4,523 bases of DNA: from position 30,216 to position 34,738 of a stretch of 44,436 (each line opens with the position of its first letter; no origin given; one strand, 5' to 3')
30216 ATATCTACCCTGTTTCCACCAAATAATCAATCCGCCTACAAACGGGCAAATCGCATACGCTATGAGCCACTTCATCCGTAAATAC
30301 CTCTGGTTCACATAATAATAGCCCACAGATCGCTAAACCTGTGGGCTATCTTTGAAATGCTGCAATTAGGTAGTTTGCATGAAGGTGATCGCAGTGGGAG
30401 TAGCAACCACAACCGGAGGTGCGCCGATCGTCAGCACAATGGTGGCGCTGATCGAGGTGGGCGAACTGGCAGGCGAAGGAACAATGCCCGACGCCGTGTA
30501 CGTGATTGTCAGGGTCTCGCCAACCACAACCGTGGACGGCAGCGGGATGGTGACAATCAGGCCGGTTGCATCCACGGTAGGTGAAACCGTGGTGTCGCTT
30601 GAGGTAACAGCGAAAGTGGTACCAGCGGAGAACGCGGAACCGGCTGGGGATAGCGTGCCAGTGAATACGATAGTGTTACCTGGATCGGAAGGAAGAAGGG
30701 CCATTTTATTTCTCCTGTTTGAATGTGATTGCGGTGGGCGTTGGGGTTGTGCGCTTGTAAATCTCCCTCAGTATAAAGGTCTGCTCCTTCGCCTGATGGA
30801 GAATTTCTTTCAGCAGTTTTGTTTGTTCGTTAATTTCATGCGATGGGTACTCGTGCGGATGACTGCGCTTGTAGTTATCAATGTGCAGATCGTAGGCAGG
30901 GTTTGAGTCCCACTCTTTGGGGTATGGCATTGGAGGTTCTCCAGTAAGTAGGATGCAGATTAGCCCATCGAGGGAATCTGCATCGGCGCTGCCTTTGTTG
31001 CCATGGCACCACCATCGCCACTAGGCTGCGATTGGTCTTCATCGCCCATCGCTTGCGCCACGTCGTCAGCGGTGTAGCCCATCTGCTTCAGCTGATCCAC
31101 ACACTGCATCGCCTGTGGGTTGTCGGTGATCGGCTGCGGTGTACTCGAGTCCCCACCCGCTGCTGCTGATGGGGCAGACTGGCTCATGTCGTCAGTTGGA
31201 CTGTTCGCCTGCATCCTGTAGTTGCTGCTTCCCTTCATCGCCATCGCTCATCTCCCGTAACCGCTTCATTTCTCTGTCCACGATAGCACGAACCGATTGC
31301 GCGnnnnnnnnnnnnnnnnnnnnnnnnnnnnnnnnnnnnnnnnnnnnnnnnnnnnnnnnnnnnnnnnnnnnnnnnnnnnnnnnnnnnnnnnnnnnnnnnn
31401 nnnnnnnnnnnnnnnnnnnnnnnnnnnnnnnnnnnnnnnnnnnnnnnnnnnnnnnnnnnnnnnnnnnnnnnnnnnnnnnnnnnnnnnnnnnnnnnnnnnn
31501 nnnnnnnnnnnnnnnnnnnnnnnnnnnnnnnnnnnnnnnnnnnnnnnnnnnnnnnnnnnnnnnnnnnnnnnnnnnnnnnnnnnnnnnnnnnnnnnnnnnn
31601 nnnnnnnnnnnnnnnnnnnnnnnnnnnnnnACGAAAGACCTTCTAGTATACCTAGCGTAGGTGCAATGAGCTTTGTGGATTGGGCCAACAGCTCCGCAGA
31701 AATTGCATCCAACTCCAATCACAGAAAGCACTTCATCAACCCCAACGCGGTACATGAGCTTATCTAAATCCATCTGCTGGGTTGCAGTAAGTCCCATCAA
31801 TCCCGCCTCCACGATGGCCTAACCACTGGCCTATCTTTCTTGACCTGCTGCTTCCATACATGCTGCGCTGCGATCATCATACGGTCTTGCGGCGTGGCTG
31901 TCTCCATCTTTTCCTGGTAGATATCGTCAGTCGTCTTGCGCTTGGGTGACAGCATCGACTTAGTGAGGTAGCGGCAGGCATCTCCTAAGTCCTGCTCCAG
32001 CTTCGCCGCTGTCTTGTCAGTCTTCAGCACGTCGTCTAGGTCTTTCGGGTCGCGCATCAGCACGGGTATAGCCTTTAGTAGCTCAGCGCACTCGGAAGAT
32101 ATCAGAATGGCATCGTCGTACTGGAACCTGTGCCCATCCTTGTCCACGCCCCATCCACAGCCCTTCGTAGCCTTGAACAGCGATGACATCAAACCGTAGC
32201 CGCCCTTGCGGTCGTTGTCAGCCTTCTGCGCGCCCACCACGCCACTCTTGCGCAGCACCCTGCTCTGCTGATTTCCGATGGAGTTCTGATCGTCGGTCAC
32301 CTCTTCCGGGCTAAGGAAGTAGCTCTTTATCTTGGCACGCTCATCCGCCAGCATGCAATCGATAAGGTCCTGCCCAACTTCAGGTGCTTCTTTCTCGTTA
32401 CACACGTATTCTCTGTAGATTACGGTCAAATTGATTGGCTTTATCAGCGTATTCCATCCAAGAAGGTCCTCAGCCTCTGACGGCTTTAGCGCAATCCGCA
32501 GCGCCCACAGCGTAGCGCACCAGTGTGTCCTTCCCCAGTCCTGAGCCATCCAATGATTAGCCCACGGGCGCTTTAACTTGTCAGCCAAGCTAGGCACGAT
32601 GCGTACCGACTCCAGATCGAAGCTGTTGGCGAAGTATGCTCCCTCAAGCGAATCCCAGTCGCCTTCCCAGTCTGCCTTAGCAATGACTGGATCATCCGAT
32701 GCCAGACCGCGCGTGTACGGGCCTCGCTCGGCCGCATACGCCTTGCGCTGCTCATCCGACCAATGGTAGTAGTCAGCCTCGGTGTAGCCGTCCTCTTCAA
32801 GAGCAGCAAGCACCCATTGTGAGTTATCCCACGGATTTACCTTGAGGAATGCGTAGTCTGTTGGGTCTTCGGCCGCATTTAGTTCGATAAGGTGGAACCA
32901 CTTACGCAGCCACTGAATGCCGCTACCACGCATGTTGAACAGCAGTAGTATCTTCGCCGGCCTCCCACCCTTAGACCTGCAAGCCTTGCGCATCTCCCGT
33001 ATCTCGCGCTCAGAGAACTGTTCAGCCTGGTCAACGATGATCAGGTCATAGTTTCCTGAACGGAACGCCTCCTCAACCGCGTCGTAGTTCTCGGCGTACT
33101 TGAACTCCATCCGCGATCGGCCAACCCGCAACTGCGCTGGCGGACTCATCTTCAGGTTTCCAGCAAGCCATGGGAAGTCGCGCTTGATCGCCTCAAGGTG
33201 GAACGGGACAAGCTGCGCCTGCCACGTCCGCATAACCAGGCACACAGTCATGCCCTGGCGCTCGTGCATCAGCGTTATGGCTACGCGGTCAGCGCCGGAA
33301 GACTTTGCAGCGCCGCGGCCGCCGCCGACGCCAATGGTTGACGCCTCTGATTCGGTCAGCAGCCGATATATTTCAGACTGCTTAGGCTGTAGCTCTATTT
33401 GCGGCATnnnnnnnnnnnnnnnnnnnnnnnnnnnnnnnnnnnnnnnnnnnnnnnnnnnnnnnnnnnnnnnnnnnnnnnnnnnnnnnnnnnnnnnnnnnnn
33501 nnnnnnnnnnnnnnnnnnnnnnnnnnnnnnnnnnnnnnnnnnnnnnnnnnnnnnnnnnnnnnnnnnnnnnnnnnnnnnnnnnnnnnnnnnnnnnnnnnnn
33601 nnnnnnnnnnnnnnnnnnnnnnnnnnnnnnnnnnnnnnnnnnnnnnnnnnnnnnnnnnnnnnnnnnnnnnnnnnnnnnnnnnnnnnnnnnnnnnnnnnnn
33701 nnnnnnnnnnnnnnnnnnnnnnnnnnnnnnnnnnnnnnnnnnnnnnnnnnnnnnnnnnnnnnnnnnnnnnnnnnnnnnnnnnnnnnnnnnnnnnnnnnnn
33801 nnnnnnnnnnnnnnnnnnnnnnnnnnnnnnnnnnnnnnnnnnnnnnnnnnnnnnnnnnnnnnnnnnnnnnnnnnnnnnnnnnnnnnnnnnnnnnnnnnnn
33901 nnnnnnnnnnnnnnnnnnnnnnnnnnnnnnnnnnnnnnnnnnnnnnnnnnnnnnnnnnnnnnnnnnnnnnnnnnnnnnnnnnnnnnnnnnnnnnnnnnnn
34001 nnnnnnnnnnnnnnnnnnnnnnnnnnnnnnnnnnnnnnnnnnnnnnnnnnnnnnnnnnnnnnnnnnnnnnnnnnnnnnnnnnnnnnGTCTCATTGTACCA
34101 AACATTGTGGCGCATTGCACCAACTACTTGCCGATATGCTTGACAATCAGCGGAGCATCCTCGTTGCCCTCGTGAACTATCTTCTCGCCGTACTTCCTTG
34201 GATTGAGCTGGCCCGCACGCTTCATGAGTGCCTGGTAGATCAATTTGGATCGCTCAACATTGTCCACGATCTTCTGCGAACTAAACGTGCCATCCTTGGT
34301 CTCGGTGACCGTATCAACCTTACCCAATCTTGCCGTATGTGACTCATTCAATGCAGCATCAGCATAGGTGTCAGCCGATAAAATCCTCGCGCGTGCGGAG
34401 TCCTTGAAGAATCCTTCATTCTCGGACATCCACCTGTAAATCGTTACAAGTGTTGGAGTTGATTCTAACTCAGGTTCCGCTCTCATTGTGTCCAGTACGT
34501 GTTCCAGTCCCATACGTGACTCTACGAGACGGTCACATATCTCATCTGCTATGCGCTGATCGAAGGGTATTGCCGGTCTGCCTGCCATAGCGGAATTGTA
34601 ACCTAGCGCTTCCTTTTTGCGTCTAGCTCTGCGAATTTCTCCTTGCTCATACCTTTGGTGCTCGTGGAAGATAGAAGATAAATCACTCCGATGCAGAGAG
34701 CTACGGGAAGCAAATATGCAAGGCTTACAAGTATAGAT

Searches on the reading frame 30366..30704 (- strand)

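Call 30: search_protein_families(library=phrogs, proteins=[window:30366-30704:-])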
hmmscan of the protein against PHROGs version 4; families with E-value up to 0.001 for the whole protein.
window:30366-30704:- (112 aa): 0 families

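Call 119: search_protein_families(library=pfam, max_evalue=0.01, proteins=[window:30366-30704:-])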
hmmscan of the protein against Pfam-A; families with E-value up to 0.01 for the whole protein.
window:30366-30704:- (112 aa): 1 family
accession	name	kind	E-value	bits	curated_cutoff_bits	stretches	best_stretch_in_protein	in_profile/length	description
PF13753.12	SWM_repeat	-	7.2e-05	23.4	27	1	16-71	26-83/86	Putative flagellar system-associated repeat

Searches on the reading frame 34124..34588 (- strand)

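Call 18: search_protein_families(library=phrogs, proteins=[window:34124-34588:-])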
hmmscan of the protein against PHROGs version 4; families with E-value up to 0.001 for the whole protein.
window:34124-34588:- (154 aa): 1 family
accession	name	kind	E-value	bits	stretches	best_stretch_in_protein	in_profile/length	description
phrog_1482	-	head and packaging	1.7e-14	54.7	1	8-143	14-123/147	terminase small subunit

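Call 19: search_protein_families(library=pfam, proteins=[window:34124-34588:-])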
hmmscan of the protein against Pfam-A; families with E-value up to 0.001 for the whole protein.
window:34124-34588:- (154 aa): 1 family
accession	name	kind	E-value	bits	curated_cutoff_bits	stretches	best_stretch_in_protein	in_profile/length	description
PF20901.3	Sf6_terminase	-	1.7e-16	60.7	27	1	10-139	2-105/106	Bacteriophage Sf6, terminase small subunit-like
